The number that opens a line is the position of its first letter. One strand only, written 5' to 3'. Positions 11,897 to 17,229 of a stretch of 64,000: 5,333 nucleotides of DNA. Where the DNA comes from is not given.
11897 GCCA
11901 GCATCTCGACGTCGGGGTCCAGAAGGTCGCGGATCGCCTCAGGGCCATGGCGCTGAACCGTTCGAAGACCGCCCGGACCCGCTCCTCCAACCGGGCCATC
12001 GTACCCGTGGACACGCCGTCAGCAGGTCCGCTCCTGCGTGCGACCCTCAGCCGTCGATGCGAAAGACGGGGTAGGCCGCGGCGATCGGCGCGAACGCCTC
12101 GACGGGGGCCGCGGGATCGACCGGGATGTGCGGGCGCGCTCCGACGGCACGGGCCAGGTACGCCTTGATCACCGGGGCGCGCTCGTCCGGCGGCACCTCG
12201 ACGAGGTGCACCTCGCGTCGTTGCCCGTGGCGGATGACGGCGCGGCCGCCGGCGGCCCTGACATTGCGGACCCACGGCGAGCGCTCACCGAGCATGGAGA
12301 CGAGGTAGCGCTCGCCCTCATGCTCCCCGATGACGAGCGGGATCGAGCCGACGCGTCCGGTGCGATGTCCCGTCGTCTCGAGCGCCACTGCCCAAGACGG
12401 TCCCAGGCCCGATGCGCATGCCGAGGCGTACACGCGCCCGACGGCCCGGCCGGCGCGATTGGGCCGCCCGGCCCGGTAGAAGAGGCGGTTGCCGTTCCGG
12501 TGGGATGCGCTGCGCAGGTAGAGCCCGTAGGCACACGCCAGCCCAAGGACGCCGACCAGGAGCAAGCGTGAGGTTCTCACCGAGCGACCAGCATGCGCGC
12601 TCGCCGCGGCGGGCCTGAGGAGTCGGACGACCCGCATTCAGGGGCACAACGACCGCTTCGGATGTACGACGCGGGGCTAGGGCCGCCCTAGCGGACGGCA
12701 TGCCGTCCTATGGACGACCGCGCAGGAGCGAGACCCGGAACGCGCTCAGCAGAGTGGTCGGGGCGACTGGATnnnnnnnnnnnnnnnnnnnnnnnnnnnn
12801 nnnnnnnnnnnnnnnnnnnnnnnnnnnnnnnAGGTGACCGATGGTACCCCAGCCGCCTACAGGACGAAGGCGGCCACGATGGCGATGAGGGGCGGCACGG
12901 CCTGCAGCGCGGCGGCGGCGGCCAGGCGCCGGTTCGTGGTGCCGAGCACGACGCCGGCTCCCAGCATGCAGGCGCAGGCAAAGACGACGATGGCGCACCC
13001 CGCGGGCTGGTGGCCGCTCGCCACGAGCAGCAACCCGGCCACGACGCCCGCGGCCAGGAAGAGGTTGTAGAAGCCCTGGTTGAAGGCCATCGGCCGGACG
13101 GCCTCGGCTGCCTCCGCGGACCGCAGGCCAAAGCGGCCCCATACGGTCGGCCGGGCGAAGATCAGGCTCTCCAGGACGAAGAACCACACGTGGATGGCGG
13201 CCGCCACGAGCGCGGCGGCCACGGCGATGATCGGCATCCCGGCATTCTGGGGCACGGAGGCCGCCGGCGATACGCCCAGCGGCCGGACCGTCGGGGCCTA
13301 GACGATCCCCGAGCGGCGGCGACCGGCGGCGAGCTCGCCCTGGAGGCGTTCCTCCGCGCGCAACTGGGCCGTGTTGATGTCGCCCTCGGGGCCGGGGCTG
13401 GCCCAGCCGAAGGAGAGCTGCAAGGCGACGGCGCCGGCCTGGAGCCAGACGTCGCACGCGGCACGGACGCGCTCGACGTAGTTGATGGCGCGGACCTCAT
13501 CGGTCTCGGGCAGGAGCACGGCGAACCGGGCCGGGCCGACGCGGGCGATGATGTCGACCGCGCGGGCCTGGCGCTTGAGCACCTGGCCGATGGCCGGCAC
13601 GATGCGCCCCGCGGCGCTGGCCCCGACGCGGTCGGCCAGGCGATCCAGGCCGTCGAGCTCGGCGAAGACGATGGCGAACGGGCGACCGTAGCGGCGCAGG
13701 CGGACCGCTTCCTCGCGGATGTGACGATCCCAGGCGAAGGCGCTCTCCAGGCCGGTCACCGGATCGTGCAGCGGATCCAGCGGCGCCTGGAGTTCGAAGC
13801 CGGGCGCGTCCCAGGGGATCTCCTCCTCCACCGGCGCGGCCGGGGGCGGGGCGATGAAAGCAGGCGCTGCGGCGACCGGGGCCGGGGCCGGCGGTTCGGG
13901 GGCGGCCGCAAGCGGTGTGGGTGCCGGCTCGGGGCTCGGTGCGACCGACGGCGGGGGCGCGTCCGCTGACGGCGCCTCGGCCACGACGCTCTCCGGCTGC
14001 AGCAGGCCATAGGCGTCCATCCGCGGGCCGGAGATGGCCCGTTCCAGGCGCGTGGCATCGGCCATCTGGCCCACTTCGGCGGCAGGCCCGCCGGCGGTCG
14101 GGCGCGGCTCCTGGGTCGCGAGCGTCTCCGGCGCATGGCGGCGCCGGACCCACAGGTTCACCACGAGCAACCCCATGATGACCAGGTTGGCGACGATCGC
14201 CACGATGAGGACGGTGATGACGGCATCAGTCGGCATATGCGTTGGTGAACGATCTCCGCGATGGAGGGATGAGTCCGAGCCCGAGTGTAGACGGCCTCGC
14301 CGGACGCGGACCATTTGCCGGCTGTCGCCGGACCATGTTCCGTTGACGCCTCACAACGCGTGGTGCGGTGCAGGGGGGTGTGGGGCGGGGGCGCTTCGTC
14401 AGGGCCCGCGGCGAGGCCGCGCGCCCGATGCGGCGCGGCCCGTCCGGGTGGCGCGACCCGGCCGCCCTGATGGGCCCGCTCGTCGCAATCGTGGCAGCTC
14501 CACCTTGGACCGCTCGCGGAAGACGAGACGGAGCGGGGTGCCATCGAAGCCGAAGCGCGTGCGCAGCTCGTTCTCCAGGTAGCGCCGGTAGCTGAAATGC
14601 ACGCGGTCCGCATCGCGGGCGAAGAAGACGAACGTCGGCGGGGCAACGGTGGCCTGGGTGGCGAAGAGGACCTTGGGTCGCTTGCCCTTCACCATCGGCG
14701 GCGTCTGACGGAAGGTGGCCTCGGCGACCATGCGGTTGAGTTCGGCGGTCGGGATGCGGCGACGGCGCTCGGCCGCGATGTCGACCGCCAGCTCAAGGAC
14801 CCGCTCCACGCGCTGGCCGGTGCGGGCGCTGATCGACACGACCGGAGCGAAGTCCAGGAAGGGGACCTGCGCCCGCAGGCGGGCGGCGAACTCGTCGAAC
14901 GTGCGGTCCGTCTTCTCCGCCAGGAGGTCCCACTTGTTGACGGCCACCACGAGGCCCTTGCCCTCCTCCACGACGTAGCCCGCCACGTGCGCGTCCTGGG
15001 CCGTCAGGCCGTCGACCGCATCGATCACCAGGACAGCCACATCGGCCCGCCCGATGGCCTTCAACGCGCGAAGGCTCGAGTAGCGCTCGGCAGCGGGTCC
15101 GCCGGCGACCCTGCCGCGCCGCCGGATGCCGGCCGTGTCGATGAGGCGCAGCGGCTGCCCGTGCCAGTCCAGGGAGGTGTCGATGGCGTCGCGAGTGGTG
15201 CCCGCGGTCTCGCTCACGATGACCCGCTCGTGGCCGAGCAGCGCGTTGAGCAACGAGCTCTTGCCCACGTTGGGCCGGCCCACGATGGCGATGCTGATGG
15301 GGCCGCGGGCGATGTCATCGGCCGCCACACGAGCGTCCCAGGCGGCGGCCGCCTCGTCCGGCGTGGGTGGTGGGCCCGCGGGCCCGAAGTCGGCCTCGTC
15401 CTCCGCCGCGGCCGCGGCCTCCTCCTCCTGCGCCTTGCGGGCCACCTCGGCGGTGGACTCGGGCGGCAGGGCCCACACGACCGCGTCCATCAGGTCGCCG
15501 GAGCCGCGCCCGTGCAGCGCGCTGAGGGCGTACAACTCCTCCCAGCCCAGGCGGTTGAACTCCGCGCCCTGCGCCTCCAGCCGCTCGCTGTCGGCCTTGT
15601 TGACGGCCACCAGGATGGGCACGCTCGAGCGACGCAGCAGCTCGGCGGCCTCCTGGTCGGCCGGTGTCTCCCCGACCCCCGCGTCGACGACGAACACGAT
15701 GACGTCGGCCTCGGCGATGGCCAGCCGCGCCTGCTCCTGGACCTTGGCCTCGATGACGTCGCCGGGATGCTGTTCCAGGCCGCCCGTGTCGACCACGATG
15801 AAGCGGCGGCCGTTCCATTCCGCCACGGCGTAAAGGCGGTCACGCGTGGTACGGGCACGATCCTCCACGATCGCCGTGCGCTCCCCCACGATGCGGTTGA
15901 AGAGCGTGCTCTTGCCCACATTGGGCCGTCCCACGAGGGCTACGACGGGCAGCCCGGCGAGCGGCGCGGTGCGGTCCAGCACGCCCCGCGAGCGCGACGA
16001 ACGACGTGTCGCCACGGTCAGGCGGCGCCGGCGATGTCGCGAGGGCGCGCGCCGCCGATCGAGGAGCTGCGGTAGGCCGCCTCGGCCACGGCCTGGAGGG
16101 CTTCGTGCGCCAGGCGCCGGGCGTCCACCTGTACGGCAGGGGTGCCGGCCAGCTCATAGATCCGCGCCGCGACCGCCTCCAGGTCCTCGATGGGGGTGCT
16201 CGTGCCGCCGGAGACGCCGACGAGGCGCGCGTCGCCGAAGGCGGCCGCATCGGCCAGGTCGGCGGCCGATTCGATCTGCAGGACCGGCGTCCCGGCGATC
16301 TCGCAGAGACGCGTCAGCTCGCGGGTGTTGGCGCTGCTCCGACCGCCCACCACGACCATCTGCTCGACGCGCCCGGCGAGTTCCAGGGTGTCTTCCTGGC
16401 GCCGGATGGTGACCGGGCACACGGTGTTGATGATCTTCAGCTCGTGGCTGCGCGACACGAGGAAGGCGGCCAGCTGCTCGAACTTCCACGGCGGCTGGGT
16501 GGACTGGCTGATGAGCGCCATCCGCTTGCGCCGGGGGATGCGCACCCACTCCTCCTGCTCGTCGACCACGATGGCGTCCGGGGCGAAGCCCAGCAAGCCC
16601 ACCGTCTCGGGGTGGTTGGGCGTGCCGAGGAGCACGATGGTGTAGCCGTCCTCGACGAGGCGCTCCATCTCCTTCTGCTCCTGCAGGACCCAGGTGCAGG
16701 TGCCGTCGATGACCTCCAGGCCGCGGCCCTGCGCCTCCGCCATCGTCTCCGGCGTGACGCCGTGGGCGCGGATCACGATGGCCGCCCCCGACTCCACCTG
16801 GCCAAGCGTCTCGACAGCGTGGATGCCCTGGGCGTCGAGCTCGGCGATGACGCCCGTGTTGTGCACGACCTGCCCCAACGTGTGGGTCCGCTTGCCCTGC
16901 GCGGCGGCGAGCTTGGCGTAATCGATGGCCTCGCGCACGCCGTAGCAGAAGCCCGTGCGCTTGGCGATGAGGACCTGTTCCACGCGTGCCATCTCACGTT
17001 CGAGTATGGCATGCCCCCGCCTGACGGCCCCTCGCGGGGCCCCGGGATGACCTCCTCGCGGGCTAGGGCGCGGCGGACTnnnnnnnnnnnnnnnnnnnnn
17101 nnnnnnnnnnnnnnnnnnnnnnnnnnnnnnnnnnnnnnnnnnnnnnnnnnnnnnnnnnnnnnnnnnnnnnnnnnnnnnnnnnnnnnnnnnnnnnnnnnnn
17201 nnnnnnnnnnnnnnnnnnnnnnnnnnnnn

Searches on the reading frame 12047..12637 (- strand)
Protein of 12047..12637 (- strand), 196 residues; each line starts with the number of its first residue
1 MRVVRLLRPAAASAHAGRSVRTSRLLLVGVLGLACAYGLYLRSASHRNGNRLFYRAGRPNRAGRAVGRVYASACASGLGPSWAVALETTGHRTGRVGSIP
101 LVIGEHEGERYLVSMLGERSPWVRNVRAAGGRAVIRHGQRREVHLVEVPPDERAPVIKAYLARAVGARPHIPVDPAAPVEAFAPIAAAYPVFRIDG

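Call 74: search_protein_families(library=pfam, max_evalue=0.00001, proteins=[window:12047-12637:-])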
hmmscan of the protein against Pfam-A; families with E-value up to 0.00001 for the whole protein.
window:12047-12637:- (196 aa): 1 family
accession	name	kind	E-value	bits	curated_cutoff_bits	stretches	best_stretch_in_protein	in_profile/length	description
PF04075.20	F420H2_quin_red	-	1.7e-07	31.9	22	1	84-157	26-102/130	F420H(2)-dependent quinone reductase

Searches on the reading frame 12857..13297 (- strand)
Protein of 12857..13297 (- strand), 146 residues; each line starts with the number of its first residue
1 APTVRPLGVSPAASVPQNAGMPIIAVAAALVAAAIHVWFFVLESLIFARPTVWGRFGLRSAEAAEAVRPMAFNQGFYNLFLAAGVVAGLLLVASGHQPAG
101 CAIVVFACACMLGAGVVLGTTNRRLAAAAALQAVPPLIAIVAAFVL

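Call 74: search_protein_families(library=pfam, max_evalue=0.00001, proteins=[window:12857-13297:-])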
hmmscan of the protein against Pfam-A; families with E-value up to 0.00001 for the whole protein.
window:12857-13297:- (146 aa): 1 family
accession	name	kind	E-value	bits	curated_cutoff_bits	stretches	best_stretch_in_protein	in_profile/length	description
PF06993.17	DUF1304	-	1.9e-29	102.3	26.9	1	31-143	2-109/110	Protein of unknown function (DUF1304)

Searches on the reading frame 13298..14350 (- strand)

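Call 74: search_protein_families(library=pfam, max_evalue=0.00001, proteins=[window:13298-14350:-])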
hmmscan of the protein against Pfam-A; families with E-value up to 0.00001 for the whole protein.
window:13298-14350:- (350 aa): 1 family
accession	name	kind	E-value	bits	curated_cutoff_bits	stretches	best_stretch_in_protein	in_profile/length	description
PF00990.26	GGDEF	-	4.6e-15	56.2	23.8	1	195-345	3-160/161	Diguanylate cyclase, GGDEF domain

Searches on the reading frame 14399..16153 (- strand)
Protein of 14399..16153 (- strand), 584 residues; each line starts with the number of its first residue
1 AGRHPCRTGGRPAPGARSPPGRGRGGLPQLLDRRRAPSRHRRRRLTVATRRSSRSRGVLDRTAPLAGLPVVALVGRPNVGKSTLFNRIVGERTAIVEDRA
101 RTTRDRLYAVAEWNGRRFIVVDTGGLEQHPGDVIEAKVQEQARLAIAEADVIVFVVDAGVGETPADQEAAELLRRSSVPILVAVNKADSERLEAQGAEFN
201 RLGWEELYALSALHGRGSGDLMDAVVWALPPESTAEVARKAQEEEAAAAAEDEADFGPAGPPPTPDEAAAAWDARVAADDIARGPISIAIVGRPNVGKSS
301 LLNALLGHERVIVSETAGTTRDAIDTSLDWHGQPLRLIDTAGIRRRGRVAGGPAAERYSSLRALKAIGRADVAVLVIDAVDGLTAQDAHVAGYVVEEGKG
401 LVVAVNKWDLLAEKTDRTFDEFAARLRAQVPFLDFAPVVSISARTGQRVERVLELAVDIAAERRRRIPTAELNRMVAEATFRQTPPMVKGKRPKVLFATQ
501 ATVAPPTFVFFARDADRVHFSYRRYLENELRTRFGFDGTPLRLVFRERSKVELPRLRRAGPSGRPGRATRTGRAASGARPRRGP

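Call 74: search_protein_families(library=pfam, max_evalue=0.00001, proteins=[window:14399-16153:-])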
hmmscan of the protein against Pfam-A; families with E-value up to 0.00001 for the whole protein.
window:14399-16153:- (584 aa): 11 families
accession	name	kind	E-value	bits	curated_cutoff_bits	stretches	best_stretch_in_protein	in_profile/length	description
PF01926.29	MMR_HSR1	-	8.3e-59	197.1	21.9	2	71-186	2-113/113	50S ribosome-binding GTPase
PF14714.11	KH_dom-like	-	9.1e-32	109.6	27.3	1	466-546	1-81/81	KH-domain-like of EngA bacterial GTPase enzymes, C-terminal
PF00009.33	GTP_EFTU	-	4.2e-28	98.7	26.5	2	367-459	90-185/188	Elongation factor Tu GTP binding domain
PF02421.24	FeoB_N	-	2.9e-23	82.5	27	2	287-454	2-154/156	Ferrous iron transport protein B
PF04548.22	AIG1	-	1.1e-12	48.2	27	1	72-174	4-108/212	AIG1 family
PF00350.29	Dynamin_N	-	3.3e-12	47.2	27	0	288-323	1-35/168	Dynamin family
PF03193.22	RsgA_GTPase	-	1.1e-09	38.8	30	0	65-127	104-169/174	RsgA GTPase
PF02492.25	cobW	-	1.7e-06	28.2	20.7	0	116-190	84-156/180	CobW/HypB/UreG, nucleotide-binding domain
PF00005.33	ABC_tran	-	2.4e-06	28.7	25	0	70-152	13-80/137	ABC transporter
PF10662.15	PduV-EutP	-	4.2e-06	27.1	21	0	130-222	44-138/143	Ethanolamine utilisation - propanediol utilisation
PF09439.16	SRPRB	-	6.2e-06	26.1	25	0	69-189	4-121/178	Signal recognition particle receptor beta subunit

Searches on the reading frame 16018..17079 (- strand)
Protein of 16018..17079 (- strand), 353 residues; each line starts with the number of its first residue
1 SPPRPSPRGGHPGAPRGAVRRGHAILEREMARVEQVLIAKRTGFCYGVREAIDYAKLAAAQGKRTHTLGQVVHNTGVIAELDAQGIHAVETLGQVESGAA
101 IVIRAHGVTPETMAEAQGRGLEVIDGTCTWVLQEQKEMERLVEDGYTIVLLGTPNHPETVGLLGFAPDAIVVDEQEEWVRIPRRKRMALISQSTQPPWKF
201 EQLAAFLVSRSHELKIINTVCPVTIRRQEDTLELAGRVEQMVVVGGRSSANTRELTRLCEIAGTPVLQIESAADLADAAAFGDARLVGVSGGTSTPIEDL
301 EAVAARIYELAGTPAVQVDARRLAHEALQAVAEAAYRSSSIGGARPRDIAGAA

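Call 74: search_protein_families(library=pfam, max_evalue=0.00001, proteins=[window:16018-17079:-])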
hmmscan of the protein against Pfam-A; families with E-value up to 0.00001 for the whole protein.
window:16018-17079:- (353 aa): 1 family
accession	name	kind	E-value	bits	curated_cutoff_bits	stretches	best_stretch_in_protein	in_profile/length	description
PF02401.23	LYTB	-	3.6e-72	243.3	24.5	1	36-307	1-266/267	LytB protein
